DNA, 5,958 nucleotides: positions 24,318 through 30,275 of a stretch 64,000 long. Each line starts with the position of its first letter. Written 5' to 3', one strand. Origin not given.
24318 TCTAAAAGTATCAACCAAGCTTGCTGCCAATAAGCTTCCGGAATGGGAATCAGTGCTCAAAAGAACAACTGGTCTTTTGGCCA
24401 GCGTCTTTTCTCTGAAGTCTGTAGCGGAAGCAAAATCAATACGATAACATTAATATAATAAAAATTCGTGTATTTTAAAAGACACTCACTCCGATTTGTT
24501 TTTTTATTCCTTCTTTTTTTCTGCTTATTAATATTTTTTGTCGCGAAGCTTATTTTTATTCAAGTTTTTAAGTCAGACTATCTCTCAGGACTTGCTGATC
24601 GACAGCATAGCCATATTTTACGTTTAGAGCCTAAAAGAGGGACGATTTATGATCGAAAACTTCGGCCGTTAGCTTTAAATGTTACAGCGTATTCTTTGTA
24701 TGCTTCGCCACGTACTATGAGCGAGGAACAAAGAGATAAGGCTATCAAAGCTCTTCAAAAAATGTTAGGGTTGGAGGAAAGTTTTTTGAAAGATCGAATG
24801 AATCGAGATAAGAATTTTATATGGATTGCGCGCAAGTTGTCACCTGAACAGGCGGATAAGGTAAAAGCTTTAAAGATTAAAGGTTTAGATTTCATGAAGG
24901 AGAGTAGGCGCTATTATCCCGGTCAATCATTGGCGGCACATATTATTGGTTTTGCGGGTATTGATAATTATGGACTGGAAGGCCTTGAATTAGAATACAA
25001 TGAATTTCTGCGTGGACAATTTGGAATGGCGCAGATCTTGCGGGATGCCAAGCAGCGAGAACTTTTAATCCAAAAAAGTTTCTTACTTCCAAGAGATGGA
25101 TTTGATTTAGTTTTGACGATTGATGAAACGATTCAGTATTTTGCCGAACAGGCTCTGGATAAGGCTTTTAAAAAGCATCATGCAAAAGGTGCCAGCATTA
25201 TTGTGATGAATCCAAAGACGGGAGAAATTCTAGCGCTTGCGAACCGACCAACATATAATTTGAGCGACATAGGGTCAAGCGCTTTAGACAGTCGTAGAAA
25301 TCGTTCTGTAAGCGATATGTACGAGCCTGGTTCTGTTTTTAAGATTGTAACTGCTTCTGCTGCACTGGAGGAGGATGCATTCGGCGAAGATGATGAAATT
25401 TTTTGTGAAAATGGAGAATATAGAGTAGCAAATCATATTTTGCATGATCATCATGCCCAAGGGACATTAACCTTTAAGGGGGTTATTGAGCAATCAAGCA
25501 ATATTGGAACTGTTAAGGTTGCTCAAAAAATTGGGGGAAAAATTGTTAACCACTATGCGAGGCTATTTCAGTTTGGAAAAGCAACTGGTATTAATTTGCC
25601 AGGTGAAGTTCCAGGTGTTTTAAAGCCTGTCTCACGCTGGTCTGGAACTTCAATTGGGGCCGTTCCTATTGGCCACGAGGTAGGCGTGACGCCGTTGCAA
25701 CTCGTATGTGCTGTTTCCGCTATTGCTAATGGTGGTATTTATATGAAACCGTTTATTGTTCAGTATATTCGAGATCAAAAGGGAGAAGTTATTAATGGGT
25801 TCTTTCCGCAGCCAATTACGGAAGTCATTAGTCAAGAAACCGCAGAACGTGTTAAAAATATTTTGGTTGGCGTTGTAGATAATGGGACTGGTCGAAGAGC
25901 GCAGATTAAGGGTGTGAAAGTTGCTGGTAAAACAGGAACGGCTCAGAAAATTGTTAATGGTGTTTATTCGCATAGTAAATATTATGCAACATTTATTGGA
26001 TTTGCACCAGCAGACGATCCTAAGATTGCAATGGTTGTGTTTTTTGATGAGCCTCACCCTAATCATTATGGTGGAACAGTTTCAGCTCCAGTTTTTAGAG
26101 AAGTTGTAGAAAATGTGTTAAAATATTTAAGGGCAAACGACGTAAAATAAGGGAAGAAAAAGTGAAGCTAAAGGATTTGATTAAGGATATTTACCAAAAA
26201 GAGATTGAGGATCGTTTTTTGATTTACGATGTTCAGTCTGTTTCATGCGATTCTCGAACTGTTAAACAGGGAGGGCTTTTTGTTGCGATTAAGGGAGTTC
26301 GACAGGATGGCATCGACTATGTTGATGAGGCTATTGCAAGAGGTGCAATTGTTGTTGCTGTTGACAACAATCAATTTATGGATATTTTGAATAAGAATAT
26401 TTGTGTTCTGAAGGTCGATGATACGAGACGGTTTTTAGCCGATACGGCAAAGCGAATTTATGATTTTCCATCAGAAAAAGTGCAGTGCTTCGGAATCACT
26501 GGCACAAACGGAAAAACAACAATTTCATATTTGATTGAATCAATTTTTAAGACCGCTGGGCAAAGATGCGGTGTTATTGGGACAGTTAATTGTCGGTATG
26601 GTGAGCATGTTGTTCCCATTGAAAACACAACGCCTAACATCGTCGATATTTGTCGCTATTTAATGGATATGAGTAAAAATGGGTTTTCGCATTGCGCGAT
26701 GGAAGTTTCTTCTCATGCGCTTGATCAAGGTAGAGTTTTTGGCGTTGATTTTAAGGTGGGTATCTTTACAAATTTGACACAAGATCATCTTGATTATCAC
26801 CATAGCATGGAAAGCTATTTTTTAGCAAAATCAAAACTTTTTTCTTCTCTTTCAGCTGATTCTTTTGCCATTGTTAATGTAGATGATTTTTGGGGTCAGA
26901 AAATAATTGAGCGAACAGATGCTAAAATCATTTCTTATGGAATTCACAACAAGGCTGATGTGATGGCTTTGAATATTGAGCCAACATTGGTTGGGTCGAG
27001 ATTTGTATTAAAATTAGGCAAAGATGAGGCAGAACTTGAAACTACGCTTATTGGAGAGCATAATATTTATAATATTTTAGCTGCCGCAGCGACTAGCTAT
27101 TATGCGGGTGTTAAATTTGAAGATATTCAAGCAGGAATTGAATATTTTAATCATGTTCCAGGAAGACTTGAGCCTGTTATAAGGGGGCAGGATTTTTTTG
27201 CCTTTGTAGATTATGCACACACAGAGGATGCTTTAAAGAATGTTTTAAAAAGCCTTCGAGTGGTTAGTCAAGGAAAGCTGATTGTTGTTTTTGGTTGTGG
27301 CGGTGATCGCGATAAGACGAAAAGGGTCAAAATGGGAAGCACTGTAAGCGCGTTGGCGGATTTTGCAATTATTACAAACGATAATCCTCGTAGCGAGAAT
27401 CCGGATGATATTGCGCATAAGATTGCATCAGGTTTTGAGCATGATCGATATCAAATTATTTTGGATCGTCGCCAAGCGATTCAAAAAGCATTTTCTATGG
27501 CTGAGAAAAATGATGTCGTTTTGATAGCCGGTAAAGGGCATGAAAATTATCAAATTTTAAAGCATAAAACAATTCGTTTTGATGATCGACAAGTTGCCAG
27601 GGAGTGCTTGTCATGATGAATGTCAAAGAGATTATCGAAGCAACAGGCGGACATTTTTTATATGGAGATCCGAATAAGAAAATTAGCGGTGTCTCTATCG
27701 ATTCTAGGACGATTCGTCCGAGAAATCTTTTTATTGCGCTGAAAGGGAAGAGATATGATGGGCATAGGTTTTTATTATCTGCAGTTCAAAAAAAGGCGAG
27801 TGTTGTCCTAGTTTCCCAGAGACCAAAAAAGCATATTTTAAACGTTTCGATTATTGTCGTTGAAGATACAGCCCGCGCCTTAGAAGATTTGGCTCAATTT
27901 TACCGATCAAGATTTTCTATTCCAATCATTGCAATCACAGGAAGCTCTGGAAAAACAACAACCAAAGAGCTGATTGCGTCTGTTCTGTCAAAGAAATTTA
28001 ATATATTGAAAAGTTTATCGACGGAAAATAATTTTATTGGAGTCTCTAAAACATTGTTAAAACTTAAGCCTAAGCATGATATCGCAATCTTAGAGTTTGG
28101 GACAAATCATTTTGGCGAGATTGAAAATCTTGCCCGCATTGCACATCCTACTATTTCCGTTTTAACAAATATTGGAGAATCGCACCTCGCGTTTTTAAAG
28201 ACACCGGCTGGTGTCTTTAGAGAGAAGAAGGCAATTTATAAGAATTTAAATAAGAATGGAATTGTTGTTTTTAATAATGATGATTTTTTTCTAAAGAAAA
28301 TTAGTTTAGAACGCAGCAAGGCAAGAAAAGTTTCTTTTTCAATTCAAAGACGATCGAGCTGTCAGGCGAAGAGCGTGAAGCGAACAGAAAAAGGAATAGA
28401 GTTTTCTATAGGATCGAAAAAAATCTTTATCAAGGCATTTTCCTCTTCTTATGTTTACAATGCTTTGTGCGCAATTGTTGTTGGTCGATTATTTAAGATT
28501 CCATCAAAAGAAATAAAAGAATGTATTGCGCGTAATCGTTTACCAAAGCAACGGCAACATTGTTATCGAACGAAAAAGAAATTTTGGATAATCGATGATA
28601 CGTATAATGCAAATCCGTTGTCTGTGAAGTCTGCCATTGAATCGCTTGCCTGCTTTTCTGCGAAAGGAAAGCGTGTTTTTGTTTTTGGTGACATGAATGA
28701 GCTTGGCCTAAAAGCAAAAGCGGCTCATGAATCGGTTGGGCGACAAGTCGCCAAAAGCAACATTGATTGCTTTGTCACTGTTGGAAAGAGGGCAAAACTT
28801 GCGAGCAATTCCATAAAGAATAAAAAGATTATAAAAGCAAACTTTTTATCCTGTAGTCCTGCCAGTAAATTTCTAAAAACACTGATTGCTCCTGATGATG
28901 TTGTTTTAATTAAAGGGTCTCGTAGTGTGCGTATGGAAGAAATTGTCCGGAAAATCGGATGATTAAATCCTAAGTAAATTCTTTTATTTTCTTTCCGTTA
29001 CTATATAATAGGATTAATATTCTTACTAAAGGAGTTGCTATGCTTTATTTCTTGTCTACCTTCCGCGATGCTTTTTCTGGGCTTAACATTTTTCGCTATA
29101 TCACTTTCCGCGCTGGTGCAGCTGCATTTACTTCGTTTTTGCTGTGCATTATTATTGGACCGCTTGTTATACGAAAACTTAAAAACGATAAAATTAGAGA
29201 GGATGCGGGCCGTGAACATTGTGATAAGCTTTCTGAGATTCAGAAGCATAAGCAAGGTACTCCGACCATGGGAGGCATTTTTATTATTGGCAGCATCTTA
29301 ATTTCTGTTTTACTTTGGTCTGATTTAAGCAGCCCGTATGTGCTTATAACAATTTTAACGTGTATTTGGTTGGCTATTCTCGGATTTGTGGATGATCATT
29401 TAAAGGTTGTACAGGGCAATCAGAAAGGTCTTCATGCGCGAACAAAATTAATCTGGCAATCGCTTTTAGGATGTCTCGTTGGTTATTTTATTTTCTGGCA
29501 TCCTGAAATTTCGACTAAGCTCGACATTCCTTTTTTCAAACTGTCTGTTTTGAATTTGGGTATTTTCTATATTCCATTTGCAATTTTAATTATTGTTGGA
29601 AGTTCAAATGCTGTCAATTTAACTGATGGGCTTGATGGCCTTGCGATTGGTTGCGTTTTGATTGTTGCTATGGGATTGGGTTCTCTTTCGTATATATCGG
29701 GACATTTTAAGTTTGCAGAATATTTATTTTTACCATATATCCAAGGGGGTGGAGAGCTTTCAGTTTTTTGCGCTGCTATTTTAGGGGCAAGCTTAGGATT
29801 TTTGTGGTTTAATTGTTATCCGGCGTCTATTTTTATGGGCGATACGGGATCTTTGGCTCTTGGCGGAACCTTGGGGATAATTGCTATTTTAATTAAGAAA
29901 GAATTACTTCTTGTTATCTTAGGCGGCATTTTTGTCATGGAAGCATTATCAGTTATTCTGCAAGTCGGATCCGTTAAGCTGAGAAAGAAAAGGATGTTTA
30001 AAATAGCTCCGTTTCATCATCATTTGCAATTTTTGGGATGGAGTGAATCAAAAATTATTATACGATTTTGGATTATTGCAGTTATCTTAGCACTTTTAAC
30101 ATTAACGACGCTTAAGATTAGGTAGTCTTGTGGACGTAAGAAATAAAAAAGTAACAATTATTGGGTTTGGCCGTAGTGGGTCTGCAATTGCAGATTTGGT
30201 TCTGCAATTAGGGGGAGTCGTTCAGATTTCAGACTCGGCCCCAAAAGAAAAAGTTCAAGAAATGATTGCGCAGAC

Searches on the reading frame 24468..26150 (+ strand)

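Call 9: search_protein_families(library=ncbifam, proteins=[window:24468-26150:+], max_evalue=1e-10)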
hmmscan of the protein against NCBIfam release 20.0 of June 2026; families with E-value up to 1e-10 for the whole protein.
window:24468-26150:+ (560 aa): 19 families
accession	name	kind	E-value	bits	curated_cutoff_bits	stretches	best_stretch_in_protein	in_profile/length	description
TIGR02214.1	spoVD_pbp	equivalog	1.9e-157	525.4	688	1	12-556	3-560/636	stage V sporulation protein D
NF053573.1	PBP2_PenA_Neis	exception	1.5e-115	387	1105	1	10-554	28-564/572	peptidoglycan D,D-transpeptidase PBP2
TIGR03423.1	pbp2_mrdA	equivalog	5.1e-102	342.3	455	1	9-551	2-591/593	penicillin-binding protein 2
NF011685.0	PRK15105.1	subfamily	9.3e-91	305.1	737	1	7-554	21-561/588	peptidoglycan glycosyltransferase FtsI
NF038271.1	strep_PBP2X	exception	2.4e-60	204.6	1050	1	14-551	31-609/750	penicillin-binding protein PBP2X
TIGR02074.1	PBP_1a_fam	subfamily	1.6e-39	136.2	508.75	1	206-552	218-534/535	PBP1A family penicillin-binding protein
NF008061.0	PRK10795.1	equivalog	8.9e-35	120.3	962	2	164-531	202-597/634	peptidoglycan DD-transpeptidase MrdA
NF038278.1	strep_PBP2B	exception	1.2e-34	119.8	975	1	161-549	255-673/678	penicillin-binding protein PBP2B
NF051842.1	PBP4_5_Efaec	equivalog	2.6e-30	105.4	700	1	51-493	159-614/668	penicillin-binding protein PBP4(5)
NF038276.1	strep_PBP2A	exception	1.3e-21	76.5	1100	1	235-555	348-641/716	penicillin-binding protein PBP2A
NF051885.1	tranpepglycosPbpC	equivalog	2.8e-21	75.8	900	1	215-545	295-588/632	multimodular transpeptidase-transglycosylase PbpC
NF000237.1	MECA_PBP2A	equivalog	8.2e-16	57.4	750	1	38-549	132-659/668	PBP2a family beta-lactam-resistant peptidoglycan transpeptidase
NF038272.1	strep_PBP1A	exception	1.6e-14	53.1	1075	1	278-499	357-566/658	penicillin-binding protein PBP1A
NF000409.1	MECA_pure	exception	3.6e-13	48.9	1490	1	38-550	132-660/668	PBP2a family beta-lactam-resistant peptidoglycan transpeptidase MecA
NF000406.1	MECB_PBP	exception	1.9e-12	46.4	1450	0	38-288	131-391/674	PBP2a family beta-lactam-resistant peptidoglycan transpeptidase MecB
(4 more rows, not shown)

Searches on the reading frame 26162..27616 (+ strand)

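Call 9: search_protein_families(library=ncbifam, proteins=[window:26162-27616:+], max_evalue=1e-10)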
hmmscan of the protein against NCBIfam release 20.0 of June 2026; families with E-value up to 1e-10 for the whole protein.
window:26162-27616:+ (484 aa): 28 families (the best 25 are shown)
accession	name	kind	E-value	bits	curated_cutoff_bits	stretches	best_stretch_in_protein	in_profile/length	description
NF001126.0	PRK00139.1-4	equivalog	2.2e-175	583.9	373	1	1-483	1-482/486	UDP-N-acetylmuramoyl-L-alanyl-D-glutamate--2,6-diaminopimelate ligase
TIGR01085.1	murE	subfamily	4.4e-162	540.3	257.3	1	23-483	3-471/472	UDP-N-acetylmuramyl-tripeptide synthetase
NF001124.0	PRK00139.1-2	equivalog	1.1e-157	525.8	476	1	3-483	6-492/500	UDP-N-acetylmuramoyl-L-alanyl-D-glutamate--2,6-diaminopimelate ligase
NF008896.0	PRK11929.1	equivalog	6.8e-157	524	1023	1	21-483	26-498/965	bifunctional UDP-N-acetylmuramoyl-L-alanyl-D-glutamate--2,6-diaminopimelate ligase MurE/UDP-N-acetylmuramoyl-tripeptide--D-alanyl-D-alanine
NF001123.0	PRK00139.1-1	equivalog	1.6e-132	442.6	586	1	3-483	4-489/493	UDP-N-acetylmuramoyl-L-alanyl-D-glutamate--2,6-diaminopimelate ligase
NF010628.0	PRK14022.1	equivalog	1.1e-107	360.7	536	1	2-471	12-468/483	UDP-N-acetylmuramoyl-L-alanyl-D-glutamate--L-lysine ligase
NF001130.0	PRK00139.2-4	equivalog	1.6e-67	228.4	715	1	22-481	29-509/516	UDP-N-acetylmuramoyl-L-alanyl-D-glutamate--2,6-diaminopimelate ligase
NF001127.0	PRK00139.2-1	equivalog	1.9e-51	175.4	997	2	294-480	319-508/520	UDP-N-acetylmuramoyl-L-alanyl-D-glutamate--2,6-diaminopimelate ligase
NF001131.0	PRK00139.2-5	equivalog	1.8e-50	172.2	1000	1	27-469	39-468/483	UDP-N-acetylmuramoyl-L-alanyl-D-glutamate--2,6-diaminopimelate ligase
NF001129.0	PRK00139.2-3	equivalog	3.5e-50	171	762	1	25-478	42-510/517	UDP-N-acetylmuramoyl-L-alanyl-D-glutamate--2,6-diaminopimelate ligase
TIGR01143.1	murF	subfamily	6e-45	153.9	288.6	2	198-399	151-356/418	UDP-N-acetylmuramoyl-tripeptide--D-alanyl-D-alanine ligase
TIGR02068.2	cya_phycin_syn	equivalog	8.3e-39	133.2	850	1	105-458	477-849/862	cyanophycin synthetase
NF010623.0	PRK14016.1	subfamily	8.3e-37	126.8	877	1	106-458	479-851/871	cyanophycin synthetase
NF008041.0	PRK10773.1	equivalog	2.6e-34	118.7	551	1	23-340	23-322/453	UDP-N-acetylmuramoyl-tripeptide--D-alanyl-D-alanine ligase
TIGR01082.1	murC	equivalog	5.2e-33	114.8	335.1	1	198-460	169-440/449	UDP-N-acetylmuramate--L-alanine ligase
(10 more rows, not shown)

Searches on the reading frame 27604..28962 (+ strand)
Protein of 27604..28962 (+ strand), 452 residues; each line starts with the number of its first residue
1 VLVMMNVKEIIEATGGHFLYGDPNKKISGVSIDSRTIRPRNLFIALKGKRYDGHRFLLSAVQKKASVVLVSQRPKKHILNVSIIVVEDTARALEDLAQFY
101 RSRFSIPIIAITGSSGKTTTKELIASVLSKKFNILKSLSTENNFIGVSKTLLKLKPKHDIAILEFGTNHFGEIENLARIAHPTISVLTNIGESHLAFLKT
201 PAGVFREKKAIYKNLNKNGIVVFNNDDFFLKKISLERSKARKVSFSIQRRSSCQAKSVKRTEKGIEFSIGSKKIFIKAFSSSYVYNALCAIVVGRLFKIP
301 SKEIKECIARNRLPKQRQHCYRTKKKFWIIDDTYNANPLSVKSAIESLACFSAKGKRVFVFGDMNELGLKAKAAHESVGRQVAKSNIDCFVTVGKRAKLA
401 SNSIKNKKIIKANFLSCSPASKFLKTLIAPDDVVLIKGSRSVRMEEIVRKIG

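Call 9: search_protein_families(library=ncbifam, proteins=[window:27604-28962:+], max_evalue=1e-10)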
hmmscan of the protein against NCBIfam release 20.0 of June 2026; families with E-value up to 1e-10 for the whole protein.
window:27604-28962:+ (452 aa): 16 families
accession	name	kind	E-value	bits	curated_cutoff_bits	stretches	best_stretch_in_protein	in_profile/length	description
TIGR01143.1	murF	subfamily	4.5e-119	398.1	288.6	1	32-449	1-416/418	UDP-N-acetylmuramoyl-tripeptide--D-alanyl-D-alanine ligase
NF008896.0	PRK11929.1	equivalog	4.2e-118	395.6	1023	1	19-451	519-956/965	bifunctional UDP-N-acetylmuramoyl-L-alanyl-D-glutamate--2,6-diaminopimelate ligase MurE/UDP-N-acetylmuramoyl-tripeptide--D-alanyl-D-alanine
NF008041.0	PRK10773.1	equivalog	1.1e-77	261.7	551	1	5-451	4-447/453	UDP-N-acetylmuramoyl-tripeptide--D-alanyl-D-alanine ligase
NF008897.0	PRK11930.1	equivalog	6.8e-73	246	804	1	4-451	2-453/822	bifunctional UDP-N-acetylmuramoyl-tripeptide:D-alanyl-D-alanine ligase/alanine racemase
NF010693.0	PRK14093.1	equivalog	1.3e-63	215.4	544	2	6-256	8-261/479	UDP-N-acetylmuramoylalanyl-D-glutamyl-2,6-diaminopimelate--D-alanyl-D-alanine ligase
NF001126.0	PRK00139.1-4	equivalog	4.5e-43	147.5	373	2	5-148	1-146/486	UDP-N-acetylmuramoyl-L-alanyl-D-glutamate--2,6-diaminopimelate ligase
TIGR01085.1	murE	subfamily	1e-29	103.8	257.3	1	25-362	2-365/472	UDP-N-acetylmuramyl-tripeptide synthetase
NF001124.0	PRK00139.1-2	equivalog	4.6e-28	98.2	476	1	22-130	23-133/500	UDP-N-acetylmuramoyl-L-alanyl-D-glutamate--2,6-diaminopimelate ligase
TIGR01082.1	murC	equivalog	8.6e-22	77.8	335.1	1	96-360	93-350/449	UDP-N-acetylmuramate--L-alanine ligase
NF001123.0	PRK00139.1-1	equivalog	2.9e-21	75.7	586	1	20-362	13-383/493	UDP-N-acetylmuramoyl-L-alanyl-D-glutamate--2,6-diaminopimelate ligase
TIGR01087.1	murD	equivalog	1.7e-19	70.2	211.95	1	89-348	87-338/441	UDP-N-acetylmuramoyl-L-alanine--D-glutamate ligase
NF053645.1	pMurC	equivalog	1.5e-18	66.8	560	1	104-253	100-251/492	pseudomurein biosynthesis peptide ligase pMurC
NF010628.0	PRK14022.1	equivalog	1.3e-17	63.8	536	1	6-145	16-149/483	UDP-N-acetylmuramoyl-L-alanyl-D-glutamate--L-lysine ligase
NF053648.1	pMurE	equivalog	5.9e-16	58.2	600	1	79-352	69-352/464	pseudomurein biosynthesis peptide ligase pMurE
TIGR02068.2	cya_phycin_syn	equivalog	9.5e-13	47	850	0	102-266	475-650/862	cyanophycin synthetase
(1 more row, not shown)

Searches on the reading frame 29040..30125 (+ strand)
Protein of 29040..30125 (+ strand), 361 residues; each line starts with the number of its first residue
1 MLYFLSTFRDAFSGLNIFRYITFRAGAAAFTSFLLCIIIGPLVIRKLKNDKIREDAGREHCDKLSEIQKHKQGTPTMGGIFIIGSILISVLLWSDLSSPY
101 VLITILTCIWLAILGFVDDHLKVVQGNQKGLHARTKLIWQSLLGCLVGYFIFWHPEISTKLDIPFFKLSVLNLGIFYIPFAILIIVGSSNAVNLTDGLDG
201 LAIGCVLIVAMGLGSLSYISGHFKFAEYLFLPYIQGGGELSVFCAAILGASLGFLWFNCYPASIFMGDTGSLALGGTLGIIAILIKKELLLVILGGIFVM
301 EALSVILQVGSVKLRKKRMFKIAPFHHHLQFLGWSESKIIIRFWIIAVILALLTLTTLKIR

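Call 9: search_protein_families(library=ncbifam, proteins=[window:29040-30125:+], max_evalue=1e-10)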
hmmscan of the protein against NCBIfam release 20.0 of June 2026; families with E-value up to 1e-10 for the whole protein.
window:29040-30125:+ (361 aa): 2 families
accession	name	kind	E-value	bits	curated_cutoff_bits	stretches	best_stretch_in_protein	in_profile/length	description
TIGR00445.1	mraY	equivalog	4.9e-115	384.4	192.05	1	37-361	2-321/321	phospho-N-acetylmuramoyl-pentapeptide-transferase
NF053644.1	MraY_archaea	equivalog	3.9e-39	134.9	450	1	166-354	171-339/340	pseudomurein biosynthesis MraY family phospho-N-acetylmuramoyl-pentapeptide-transferase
